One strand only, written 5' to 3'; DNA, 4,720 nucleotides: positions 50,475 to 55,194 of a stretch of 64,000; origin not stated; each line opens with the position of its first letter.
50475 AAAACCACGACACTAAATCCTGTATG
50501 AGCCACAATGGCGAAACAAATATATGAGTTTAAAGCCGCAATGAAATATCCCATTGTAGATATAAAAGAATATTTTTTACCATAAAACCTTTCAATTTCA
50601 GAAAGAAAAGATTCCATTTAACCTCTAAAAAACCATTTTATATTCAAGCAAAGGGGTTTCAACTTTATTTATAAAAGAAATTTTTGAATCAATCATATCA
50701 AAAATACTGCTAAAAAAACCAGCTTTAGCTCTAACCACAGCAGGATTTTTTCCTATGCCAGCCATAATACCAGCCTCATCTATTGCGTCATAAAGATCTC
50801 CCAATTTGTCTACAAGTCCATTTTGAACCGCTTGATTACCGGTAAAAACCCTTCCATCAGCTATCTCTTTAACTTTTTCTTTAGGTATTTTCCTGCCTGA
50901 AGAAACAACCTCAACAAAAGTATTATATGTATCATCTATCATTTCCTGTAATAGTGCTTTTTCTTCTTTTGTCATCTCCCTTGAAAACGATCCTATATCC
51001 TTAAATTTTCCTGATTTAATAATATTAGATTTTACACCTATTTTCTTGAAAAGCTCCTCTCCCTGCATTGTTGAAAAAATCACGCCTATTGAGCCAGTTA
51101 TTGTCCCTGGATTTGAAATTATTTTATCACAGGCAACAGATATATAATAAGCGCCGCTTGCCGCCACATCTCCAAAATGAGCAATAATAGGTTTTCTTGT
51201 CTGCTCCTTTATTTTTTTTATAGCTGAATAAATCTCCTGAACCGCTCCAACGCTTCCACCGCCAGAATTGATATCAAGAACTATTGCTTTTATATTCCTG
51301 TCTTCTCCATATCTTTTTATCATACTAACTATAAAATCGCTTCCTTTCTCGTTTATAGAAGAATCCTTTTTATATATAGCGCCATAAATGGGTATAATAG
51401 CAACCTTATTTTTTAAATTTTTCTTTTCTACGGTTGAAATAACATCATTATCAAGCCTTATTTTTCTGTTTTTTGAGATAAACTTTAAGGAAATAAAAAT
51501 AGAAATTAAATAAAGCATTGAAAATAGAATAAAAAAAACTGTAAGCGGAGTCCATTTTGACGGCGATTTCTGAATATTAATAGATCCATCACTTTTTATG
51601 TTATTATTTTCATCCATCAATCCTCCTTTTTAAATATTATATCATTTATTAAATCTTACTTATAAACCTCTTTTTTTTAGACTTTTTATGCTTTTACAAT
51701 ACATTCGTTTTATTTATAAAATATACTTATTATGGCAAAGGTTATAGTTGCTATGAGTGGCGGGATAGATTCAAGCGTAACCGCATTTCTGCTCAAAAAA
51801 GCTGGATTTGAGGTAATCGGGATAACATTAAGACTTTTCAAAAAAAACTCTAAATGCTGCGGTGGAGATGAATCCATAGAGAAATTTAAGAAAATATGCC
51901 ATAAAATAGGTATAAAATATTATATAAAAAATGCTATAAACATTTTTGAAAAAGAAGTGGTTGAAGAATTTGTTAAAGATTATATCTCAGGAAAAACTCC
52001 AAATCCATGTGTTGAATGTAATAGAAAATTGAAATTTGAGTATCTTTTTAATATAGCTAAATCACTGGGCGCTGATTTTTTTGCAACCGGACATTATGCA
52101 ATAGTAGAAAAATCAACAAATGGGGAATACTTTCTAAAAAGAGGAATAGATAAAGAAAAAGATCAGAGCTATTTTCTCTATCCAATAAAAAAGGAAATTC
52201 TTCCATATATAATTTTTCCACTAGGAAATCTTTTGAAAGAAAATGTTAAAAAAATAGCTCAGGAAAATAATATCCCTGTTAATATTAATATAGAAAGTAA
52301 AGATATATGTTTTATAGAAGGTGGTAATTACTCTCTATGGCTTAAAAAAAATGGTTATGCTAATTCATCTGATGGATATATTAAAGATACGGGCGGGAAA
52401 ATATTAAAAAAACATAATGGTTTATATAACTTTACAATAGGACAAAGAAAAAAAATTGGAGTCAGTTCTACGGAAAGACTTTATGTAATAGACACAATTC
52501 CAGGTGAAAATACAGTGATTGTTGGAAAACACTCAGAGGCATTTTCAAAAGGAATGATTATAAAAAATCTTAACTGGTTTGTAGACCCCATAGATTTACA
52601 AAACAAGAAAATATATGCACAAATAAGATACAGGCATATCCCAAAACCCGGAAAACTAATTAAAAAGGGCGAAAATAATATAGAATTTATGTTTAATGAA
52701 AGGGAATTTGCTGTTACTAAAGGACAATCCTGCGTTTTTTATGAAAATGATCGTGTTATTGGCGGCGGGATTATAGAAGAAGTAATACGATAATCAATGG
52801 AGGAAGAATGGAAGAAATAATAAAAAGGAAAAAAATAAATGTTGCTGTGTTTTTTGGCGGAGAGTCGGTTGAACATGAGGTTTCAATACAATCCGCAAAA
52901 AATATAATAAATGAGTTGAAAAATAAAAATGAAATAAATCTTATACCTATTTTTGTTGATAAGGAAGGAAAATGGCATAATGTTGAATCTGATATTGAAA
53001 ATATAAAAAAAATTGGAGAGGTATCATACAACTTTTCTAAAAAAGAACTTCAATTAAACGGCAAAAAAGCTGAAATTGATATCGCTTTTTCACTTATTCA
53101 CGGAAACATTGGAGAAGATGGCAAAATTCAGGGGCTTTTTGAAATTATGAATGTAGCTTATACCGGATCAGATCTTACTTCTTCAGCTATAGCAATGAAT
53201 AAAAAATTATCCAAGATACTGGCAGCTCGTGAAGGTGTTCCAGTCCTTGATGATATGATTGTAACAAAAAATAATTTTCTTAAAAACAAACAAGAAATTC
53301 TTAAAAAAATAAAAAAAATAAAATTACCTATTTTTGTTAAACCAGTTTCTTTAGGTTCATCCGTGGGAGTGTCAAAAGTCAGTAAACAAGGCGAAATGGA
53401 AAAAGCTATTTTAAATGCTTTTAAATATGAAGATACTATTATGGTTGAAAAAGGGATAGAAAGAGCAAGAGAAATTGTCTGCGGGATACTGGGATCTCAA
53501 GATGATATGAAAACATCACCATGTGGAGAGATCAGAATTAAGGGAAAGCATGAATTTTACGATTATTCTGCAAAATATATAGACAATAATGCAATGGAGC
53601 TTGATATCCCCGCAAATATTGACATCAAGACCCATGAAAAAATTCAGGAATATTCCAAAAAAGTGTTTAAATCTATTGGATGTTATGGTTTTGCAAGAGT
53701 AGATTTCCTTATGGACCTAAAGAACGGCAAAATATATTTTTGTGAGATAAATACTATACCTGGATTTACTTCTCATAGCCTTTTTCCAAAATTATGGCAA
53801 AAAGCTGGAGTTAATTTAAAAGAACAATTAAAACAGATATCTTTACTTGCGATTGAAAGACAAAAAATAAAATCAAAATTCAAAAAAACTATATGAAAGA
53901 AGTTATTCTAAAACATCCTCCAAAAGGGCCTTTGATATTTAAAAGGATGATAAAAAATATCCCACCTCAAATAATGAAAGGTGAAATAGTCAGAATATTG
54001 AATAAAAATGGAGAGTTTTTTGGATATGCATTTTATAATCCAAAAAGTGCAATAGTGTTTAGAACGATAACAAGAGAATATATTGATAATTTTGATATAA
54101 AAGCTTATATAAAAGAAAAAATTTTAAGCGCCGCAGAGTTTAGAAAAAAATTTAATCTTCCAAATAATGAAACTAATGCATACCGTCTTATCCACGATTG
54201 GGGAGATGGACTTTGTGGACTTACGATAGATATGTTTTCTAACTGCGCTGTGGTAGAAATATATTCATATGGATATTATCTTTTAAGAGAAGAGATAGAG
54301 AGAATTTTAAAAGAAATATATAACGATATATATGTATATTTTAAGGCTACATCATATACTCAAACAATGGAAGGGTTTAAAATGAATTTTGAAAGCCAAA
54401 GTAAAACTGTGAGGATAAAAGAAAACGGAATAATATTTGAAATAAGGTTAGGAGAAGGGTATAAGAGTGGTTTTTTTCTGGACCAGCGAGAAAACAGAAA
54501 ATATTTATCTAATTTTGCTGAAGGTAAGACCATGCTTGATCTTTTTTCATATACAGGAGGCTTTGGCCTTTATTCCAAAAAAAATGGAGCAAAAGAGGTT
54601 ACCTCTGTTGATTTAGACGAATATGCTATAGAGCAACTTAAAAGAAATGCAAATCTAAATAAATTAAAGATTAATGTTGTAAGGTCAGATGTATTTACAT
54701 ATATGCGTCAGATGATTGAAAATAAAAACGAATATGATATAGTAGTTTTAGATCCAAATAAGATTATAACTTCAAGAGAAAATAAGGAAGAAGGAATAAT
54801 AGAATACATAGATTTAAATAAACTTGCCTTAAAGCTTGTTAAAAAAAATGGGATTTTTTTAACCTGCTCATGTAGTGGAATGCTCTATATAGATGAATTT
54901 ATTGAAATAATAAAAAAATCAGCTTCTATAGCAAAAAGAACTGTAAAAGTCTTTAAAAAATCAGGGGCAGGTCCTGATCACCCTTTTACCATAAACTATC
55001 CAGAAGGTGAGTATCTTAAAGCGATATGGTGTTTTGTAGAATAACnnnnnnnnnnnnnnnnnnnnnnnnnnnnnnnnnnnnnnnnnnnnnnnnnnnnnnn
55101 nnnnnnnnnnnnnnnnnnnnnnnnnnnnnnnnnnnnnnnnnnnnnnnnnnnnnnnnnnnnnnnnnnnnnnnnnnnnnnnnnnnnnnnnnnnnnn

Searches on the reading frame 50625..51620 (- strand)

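Call 8: search_protein_families(library=pfam, proteins=[window:50625-51620:-], max_evalue=0.001)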
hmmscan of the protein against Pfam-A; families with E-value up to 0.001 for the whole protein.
window:50625-51620:- (331 aa): 5 families
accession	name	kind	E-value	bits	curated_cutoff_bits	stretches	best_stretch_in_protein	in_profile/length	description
PF01343.23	Peptidase_S49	-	1.7e-53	181.2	24.9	1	139-284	3-148/154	Peptidase family S49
PF25145.1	NfeD1b_N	-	1.5e-08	34.9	40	1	94-182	16-99/189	NfeD1b, N-terminal domain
PF00574.28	CLP_protease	-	3e-07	30.9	20.2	1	88-165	24-97/182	Clp protease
PF01972.22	SDH_protease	-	1.2e-06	28.2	31.3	1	25-195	6-172/286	ClpP-like SDH-type serine proteinase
PF00549.24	Ligase_CoA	-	0.00062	20.3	24.5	0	96-148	37-89/128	CoA-ligase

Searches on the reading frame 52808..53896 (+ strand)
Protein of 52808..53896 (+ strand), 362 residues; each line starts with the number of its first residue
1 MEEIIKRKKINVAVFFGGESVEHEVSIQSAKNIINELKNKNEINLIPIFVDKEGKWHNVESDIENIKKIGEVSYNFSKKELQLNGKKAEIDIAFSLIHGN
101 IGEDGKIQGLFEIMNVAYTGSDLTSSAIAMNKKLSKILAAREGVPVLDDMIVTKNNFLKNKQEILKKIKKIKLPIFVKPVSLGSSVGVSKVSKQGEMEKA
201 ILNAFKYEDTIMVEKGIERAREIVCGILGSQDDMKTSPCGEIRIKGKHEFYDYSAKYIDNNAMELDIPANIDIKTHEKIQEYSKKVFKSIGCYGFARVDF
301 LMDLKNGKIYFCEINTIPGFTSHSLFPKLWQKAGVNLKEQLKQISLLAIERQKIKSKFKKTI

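Call 8: search_protein_families(library=pfam, proteins=[window:52808-53896:+], max_evalue=0.001)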
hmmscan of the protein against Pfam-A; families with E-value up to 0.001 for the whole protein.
window:52808-53896:+ (362 aa): 5 families
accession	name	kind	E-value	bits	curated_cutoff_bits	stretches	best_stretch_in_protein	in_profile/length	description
PF07478.18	Dala_Dala_lig_C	-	1e-64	218.2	24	1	139-343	2-201/204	D-ala D-ala ligase C-terminus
PF01820.27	Dala_Dala_lig_N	-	2e-30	106.2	34.6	1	11-121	1-121/121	D-ala D-ala ligase N-terminus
PF02222.28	ATP-grasp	-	3.8e-10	40.1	27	1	152-315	10-160/179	ATP-grasp domain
PF02786.22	CPSase_L_D2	-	2e-09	37.7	19.8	1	155-316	21-178/211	Carbamoyl-phosphate synthase L chain, ATP binding domain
PF13535.11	ATP-grasp_4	-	0.00069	19.7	27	0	171-203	1-33/160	ATP-grasp domain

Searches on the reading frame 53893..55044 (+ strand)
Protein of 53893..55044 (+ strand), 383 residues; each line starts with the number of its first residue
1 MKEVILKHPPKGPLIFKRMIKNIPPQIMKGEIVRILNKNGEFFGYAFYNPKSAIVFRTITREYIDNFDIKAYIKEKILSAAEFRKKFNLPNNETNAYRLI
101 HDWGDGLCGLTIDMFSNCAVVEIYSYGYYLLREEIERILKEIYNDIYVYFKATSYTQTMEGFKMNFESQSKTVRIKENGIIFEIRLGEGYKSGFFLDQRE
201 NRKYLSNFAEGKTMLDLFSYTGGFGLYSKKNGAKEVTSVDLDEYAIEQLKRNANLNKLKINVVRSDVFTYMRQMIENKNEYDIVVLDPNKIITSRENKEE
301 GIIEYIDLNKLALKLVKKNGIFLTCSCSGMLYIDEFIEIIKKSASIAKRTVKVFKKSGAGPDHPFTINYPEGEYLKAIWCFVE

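Call 8: search_protein_families(library=pfam, proteins=[window:53893-55044:+], max_evalue=0.001)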
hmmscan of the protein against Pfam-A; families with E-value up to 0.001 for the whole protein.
window:53893-55044:+ (383 aa): 12 families
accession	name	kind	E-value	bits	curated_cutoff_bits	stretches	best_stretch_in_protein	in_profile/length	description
PF10672.15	Methyltrans_SAM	-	3.2e-16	59.9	27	1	170-343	83-255/286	S-adenosylmethionine-dependent methyltransferase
PF17785.7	PUA_3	-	1.6e-11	44.2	22.6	1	13-61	16-64/64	PUA-like domain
PF03602.21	Cons_hypoth95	-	9.8e-10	38.8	24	1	205-288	36-121/182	Conserved hypothetical protein 95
PF01728.25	FtsJ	-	3e-09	37.5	24.1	1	207-342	18-154/181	FtsJ-like methyltransferase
PF02475.24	TRM5-TYW2_MTfase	-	2.7e-08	34.4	28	1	176-310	4-140/164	TRM5/TYW2 methyltransferase domain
PF13847.12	Methyltransf_31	-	5e-08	33.2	27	1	210-345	3-127/145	Methyltransferase domain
PF05175.20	MTS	-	3.6e-06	27.2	23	1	210-288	31-106/170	Methyltransferase small domain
PF09445.16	Methyltransf_15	-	7.1e-06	26.1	22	1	212-288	2-79/165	RNA cap guanine-N2 methyltransferase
PF06325.19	PrmA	-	1.2e-05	25.4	22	1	210-285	161-231/296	Ribosomal protein L11 methyltransferase (PrmA)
PF13649.12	Methyltransf_25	-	6.4e-05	24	27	1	215-286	2-70/97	Methyltransferase domain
PF01564.23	Spermine_synth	-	7.1e-05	22.9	22.9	1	231-351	40-156/186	Spermine/spermidine synthase domain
PF02005.22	TRM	-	0.00019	21.2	27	1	213-288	52-128/376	N2,N2-dimethylguanosine tRNA methyltransferase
